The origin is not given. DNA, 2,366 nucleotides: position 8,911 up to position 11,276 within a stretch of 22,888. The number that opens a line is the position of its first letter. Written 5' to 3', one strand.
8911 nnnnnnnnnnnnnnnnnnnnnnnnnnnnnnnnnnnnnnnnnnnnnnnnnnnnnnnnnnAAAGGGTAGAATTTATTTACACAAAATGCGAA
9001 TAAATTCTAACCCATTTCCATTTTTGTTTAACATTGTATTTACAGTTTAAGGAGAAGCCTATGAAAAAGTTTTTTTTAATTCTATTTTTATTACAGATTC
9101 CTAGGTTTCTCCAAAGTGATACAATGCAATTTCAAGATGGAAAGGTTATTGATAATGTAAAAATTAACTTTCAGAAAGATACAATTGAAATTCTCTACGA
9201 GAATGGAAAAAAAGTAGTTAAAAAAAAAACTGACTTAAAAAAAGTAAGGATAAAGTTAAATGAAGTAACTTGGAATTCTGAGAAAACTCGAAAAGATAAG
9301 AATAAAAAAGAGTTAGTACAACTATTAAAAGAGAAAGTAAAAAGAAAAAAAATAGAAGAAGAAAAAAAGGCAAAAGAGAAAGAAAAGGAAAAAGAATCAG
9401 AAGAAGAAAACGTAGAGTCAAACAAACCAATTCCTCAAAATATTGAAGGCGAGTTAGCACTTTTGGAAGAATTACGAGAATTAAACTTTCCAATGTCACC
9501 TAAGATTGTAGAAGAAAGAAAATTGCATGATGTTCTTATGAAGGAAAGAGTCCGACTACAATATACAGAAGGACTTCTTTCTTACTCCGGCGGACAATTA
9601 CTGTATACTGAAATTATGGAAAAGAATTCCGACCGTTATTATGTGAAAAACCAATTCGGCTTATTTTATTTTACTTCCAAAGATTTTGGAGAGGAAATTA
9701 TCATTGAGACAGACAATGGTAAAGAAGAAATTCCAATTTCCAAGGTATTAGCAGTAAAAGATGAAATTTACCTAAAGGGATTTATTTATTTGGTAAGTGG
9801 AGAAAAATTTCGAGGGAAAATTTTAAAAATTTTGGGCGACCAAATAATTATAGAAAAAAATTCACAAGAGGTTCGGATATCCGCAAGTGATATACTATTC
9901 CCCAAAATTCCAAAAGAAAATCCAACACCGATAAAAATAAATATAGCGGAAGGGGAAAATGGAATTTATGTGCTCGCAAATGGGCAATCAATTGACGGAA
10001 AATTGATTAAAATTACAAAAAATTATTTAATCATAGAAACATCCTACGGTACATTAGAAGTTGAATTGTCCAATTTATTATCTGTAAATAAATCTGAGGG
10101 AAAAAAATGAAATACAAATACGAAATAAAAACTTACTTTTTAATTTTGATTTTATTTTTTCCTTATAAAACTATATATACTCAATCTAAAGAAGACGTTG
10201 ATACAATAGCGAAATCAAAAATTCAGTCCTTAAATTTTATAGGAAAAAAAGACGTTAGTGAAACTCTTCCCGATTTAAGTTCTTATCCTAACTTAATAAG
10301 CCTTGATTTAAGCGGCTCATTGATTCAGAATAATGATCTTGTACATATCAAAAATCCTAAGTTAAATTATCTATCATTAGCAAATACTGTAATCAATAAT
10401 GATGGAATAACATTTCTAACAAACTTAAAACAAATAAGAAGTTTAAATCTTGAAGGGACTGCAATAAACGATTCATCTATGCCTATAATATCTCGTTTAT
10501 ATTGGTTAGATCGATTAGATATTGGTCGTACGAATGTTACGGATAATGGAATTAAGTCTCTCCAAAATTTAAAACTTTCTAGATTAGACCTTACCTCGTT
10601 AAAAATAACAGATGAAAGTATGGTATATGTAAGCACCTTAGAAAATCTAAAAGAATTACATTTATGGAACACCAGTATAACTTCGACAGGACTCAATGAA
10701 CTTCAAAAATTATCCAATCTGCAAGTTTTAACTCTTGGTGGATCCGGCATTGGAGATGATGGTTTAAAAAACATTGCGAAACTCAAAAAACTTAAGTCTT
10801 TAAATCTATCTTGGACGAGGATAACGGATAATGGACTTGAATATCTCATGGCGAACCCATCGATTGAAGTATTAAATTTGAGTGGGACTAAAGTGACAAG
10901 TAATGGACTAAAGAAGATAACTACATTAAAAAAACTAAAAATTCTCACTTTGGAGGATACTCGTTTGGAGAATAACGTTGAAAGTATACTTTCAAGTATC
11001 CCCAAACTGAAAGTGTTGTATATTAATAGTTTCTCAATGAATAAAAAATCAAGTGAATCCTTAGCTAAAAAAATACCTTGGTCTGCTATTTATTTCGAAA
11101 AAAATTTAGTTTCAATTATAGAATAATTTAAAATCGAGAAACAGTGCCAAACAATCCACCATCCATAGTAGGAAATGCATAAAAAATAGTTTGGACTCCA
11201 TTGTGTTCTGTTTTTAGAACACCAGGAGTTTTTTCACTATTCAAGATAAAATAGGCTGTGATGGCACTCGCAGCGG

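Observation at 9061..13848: Five-gene secreted/lipoprotein cluster in which three different proteins share a recurring ~40-aa module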

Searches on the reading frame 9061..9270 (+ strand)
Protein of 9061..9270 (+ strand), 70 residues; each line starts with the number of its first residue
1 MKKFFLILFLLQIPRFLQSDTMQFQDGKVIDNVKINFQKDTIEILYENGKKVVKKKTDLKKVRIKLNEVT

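Call 81: search_protein_families(library=ncbifam, proteins=[window:9061-9270:+], max_evalue=1)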
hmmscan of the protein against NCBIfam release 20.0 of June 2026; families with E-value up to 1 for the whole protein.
window:9061-9270:+ (70 aa): 2 families
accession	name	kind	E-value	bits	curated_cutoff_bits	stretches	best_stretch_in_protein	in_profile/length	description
NF047433.1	Lepto_7_Nterm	domain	9.2e-08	31.7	43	1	4-65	1-61/63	LA_0442/LA_0875 N-terminal domain-containing protein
NF047624.1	LIC_13076_fam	equivalog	0.0036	17.2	110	1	18-63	165-213/214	LIC_13076 family protein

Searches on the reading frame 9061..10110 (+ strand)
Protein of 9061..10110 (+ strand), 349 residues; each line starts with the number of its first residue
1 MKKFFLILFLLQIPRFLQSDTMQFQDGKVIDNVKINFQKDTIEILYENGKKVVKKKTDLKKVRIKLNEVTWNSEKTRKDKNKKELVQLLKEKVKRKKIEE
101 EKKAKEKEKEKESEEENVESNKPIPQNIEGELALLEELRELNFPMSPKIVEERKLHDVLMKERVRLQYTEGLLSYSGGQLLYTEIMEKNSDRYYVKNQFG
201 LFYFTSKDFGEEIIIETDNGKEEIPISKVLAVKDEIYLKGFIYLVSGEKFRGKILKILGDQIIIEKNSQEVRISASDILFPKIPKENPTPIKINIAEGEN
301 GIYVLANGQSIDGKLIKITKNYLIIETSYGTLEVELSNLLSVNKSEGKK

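Call 3: search_protein_families(library=pfam, proteins=[window:9061-10110:+], max_evalue=1)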
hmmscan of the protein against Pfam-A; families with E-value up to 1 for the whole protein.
window:9061-10110:+ (349 aa): 2 families
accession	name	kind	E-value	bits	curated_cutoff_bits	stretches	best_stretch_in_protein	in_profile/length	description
PF01330.27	RuvA_N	-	0.0021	18.5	23.6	1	310-338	4-32/61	RuvA N terminal domain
PF00472.26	RF-1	-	0.074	13.4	35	1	51-119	26-94/116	RF-1 domain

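Call 4: search_protein_families(library=ncbifam, proteins=[window:9061-10110:+], max_evalue=1)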
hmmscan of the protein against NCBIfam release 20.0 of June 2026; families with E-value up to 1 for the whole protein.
window:9061-10110:+ (349 aa): 5 families
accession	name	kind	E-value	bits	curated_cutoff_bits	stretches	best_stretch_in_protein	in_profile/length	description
NF047433.1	Lepto_7_Nterm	domain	1.3e-10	40.8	43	3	4-65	1-61/63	LA_0442/LA_0875 N-terminal domain-containing protein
NF047525.1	LIMLP_04285_fam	equivalog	9.1e-06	25.7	100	1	2-118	4-116/136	LIMLP_04285 family protein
NF047503.1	LB_137_fam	subfamily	0.13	11.5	200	1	242-279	16-53/288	LB_137 family protein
NF041198.1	UshA_like_PCGU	equivalog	0.13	10.8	275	1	25-121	255-352/519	UshA-like (seleno)protein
NF001100.0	PRK00133.1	equivalog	0.54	8.7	587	1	61-126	499-564/676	methionine--tRNA ligase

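Call 19: find_homologous_proteins(query=window:9061-10110:+, max_evalue=1)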
Query window:9061-10110:+ (349 aa): 11 proteins with E <= 1 among 6919 candidates.
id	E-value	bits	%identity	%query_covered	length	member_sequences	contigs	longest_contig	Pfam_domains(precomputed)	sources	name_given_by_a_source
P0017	3.5e-212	722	100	100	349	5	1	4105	-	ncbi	-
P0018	6.4e-116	405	55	99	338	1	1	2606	-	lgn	-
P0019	2.7e-106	374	57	92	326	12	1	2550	-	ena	-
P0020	3.8e-92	327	49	97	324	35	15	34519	-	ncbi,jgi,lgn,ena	jgi:hypothetical protein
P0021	1.0e-91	326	47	98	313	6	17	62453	-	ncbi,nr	ncbi:MAG TPA: hypothetical protein PK079_21075 [Leptospiraceae bacterium]|nr:hypothetical protein [L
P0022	2.5e-85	305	46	98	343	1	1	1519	-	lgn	-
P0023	6.8e-85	303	44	99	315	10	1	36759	-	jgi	jgi:hypothetical protein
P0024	1.9e-83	299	44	95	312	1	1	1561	-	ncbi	-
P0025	2.1e-83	298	43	100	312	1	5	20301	-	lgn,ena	-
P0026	3.0e-83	298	43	100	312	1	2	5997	-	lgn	-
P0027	5.5e-78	281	43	97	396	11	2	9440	-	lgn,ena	-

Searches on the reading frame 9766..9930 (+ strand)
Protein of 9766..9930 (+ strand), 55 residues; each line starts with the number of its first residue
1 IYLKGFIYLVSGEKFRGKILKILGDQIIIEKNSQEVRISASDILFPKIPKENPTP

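Call 81: search_protein_families(library=ncbifam, proteins=[window:9766-9930:+], max_evalue=1)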
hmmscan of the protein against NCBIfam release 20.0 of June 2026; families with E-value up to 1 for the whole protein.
window:9766-9930:+ (55 aa): 3 families
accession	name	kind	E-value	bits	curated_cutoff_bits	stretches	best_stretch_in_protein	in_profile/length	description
NF047503.1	LB_137_fam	subfamily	0.0032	16.8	200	1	7-44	16-53/288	LB_137 family protein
NF047433.1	Lepto_7_Nterm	domain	0.0043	16.8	43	1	7-44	18-56/63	LA_0442/LA_0875 N-terminal domain-containing protein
NF001530.0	PRK00364.1-6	equivalog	0.036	14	136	1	20-53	11-43/104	co-chaperone GroES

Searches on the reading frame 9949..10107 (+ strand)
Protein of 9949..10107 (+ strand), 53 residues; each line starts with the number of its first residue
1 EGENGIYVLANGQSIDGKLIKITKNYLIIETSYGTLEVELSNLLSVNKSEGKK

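Call 81: search_protein_families(library=ncbifam, proteins=[window:9949-10107:+], max_evalue=1)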
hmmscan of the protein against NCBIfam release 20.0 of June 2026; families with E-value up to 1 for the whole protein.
window:9949-10107:+ (53 aa): 4 families
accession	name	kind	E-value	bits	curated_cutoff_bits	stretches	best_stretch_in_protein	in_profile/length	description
NF047433.1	Lepto_7_Nterm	domain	0.0033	17.1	43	1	9-47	20-59/63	LA_0442/LA_0875 N-terminal domain-containing protein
NF047432.1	LA_3334_fam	equivalog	0.0067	16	200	1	7-49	62-104/280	LA_3334 family protein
NF046110.1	RNaseP1Mthb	equivalog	0.036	14.2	90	1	13-34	23-44/88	ribonuclease P protein component 1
NF000936.0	PRK00092.4-1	equivalog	0.075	13.2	205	1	9-47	99-137/142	ribosome maturation factor RimP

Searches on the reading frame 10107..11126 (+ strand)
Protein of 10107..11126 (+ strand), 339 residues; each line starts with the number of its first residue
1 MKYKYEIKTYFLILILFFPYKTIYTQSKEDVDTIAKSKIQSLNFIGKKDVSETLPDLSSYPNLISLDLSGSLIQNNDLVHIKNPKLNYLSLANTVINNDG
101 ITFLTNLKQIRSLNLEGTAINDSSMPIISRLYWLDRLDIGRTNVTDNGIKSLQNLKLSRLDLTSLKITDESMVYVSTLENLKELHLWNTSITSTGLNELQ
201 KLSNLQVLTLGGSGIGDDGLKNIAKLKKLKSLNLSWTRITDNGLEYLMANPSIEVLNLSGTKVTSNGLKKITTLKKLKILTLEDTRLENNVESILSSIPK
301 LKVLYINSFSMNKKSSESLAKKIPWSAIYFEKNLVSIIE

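Call 3: search_protein_families(library=pfam, proteins=[window:10107-11126:+], max_evalue=1)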
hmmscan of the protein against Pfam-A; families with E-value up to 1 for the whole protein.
window:10107-11126:+ (339 aa): 13 families
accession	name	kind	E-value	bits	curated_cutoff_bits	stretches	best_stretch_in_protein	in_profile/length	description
PF23598.1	LRR_14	-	4e-16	59.2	40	2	160-314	27-182/353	Leucine-rich repeat region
PF13516.12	LRR_6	-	2.1e-15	55.9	23.4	3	227-248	3-24/24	Leucine Rich repeat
PF12799.13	LRR_4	-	2.7e-12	47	27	4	180-215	2-36/44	Leucine Rich repeats (2 copies)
PF24758.1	LRR_At5g56370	-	1.3e-11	45.1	27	2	177-261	9-96/227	FBD-associated F-box protein At5g56370, LRR repeats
PF13855.12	LRR_8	-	3e-10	40.1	27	6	180-239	2-61/61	Leucine rich repeat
PF25013.1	LRR_Zer-1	-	8.7e-08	32.8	27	3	223-317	4-104/137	Zer-1-like, Leucine-rich repeats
PF23622.1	LRR_At1g61320_AtMIF1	-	0.0024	17.7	26.9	1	222-307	87-169/384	At1g61320/AtMIF1, LRR domain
PF18462.6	DUF5612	-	0.012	15.8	25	0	195-232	58-95/143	Domain of unknown function (DUF5612)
PF00560.39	LRR_1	-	0.043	14.3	20.6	0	180-202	1-23/23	Leucine Rich Repeat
PF07028.16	DUF1319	-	0.37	11.4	28.1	1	273-324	34-85/109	Protein of unknown function (DUF1319)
PF14580.12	LRR_9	-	0.44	10.5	30.5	1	220-315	57-153/175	Leucine-rich repeat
PF24048.1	LRR_NXF1-5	-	0.47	10.4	30.5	1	226-290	53-114/142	NXF1/2/3/5 leucine-rich repeat domain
PF21384.2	Cas3_I-F_Cas2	-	0.75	10.4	27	0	186-202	32-48/79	CRISPR-associated nuclease/helicase Cas3, I-F/YPEST, Cas2 domain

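Call 4: search_protein_families(library=ncbifam, proteins=[window:10107-11126:+], max_evalue=1)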
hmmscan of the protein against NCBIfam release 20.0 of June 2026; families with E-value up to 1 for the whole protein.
window:10107-11126:+ (339 aa): 4 families
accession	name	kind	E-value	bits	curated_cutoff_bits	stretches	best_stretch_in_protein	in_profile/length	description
NF033186.1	internalin_K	exception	8.1e-07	27.9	1100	3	139-237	79-174/604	class 1 internalin InlK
NF041351.1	XopL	equivalog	0.00027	19.8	500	1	76-212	123-256/497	type III secretion system leucine-rich repeat domain-containing effector XopL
NF038076.1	fam_STM4015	hypoth_equivalog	0.00076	18.6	275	1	173-256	140-235/290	STM4015 family protein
NF041400.1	XopAE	equivalog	0.66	8.8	600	1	151-308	38-194/478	type III secretion system effector XopAE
